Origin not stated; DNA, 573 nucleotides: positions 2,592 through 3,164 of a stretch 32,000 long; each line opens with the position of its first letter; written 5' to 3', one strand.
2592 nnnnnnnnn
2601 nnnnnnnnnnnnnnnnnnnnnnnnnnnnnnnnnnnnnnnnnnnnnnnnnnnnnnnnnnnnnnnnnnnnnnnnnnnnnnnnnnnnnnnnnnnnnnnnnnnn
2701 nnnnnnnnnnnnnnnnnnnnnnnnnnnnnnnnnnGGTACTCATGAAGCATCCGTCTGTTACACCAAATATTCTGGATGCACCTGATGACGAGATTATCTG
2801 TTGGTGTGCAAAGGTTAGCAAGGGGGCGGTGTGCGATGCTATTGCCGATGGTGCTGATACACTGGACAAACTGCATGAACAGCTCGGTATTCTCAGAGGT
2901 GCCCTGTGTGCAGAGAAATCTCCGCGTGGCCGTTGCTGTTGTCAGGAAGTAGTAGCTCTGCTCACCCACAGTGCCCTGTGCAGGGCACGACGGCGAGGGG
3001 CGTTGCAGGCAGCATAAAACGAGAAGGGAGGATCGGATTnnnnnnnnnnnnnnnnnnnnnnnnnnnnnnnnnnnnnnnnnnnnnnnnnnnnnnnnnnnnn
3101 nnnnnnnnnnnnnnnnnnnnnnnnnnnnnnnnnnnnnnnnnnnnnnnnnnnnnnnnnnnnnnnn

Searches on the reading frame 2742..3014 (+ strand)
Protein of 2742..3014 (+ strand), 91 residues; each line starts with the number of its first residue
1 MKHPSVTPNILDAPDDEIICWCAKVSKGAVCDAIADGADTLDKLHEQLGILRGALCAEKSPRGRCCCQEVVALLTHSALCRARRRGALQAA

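Call 5: search_protein_families(library=pfam, proteins=[window:2742-3014:+], max_evalue=1)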
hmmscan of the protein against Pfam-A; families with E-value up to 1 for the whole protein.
seq(91 aa): 1 family
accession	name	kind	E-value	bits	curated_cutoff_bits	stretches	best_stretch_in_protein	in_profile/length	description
PF04324.20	Fer2_BFD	-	0.0017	19.1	26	1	18-72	1-46/50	BFD-like [2Fe-2S] binding domain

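Call 6: search_protein_families(library=ncbifam, proteins=[window:2742-3014:+], max_evalue=1)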
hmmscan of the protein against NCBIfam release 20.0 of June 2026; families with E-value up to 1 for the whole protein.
seq(91 aa): 5 families
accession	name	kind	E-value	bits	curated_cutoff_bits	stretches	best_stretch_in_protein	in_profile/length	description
NF045877.1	CopZ_Nterm_CU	equivalog_domain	1.6e-07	31.4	190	1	16-70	97-152/161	Csac_0668 family 2Fe-2S cluster-binding (seleno)protein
TIGR02374.1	nitri_red_nirB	equivalog_domain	3.2e-05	22.6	578.35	1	12-46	412-446/794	nitrite reductase large subunit NirB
NF011565.0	PRK14989.1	subfamily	0.0022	16.1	883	1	12-48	417-453/847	nitrite reductase large subunit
NF047645.1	CopZ_Nterm_CC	equivalog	0.0061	16.8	100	1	13-70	82-137/138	putative iron-sulfur cluster-binding metallochaperone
NF001069.0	PRK00118.1-5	equivalog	0.2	12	194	1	23-55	44-76/110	putative DNA-binding protein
